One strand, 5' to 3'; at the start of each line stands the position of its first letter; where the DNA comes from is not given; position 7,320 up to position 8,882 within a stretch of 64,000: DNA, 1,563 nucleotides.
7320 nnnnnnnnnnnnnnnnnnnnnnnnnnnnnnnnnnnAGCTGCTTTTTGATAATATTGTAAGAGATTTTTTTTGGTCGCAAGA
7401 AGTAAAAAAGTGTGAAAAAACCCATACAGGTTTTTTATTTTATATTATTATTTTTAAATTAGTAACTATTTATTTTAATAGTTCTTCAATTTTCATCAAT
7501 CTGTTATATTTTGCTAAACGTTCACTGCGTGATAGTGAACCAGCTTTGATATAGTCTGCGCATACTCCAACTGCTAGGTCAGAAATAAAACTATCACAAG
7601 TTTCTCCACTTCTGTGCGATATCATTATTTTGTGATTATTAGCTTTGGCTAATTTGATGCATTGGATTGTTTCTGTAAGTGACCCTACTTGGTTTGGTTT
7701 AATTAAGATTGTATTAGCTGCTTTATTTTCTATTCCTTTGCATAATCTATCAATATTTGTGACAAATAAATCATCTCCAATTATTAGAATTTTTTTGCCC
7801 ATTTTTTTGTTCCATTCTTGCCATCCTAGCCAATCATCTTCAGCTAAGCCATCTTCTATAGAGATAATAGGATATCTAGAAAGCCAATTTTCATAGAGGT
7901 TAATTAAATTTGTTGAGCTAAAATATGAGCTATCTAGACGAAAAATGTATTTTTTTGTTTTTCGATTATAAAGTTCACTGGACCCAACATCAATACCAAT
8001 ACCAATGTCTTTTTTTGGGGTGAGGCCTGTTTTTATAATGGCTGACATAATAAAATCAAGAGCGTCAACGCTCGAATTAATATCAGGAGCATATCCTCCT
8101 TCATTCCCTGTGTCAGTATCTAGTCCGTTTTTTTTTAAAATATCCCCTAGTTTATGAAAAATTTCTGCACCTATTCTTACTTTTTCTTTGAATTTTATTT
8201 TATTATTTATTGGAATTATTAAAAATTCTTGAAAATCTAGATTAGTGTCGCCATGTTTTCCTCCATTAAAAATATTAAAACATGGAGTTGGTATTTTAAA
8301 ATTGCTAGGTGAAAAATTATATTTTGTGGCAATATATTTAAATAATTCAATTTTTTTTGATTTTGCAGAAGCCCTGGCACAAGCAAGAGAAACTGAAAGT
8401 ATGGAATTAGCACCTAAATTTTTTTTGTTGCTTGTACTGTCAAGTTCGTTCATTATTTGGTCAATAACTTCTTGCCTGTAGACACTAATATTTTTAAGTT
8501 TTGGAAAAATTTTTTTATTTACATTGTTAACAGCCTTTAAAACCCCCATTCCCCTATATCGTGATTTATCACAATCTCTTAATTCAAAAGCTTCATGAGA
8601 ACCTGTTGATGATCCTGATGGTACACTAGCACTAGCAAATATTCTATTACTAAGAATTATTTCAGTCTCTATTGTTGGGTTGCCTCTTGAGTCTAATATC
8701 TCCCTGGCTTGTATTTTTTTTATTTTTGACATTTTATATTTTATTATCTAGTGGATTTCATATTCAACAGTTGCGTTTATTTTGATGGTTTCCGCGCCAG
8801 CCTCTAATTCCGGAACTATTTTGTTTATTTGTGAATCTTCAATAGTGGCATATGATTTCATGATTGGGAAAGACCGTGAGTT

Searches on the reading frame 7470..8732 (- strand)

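Call 45: search_protein_families(library=pfam, proteins=[window:7470-8732:-], max_evalue=0.01)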
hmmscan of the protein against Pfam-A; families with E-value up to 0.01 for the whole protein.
window:7470-8732:- (420 aa): 2 families
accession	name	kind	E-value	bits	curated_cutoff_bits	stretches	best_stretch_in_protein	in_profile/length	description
PF00113.28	Enolase_C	-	5.6e-101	338.2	21.5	1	146-419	3-281/296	Enolase, C-terminal TIM barrel domain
PF03952.21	Enolase_N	-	1.6e-53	180.8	35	1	4-134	1-131/131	Enolase, N-terminal domain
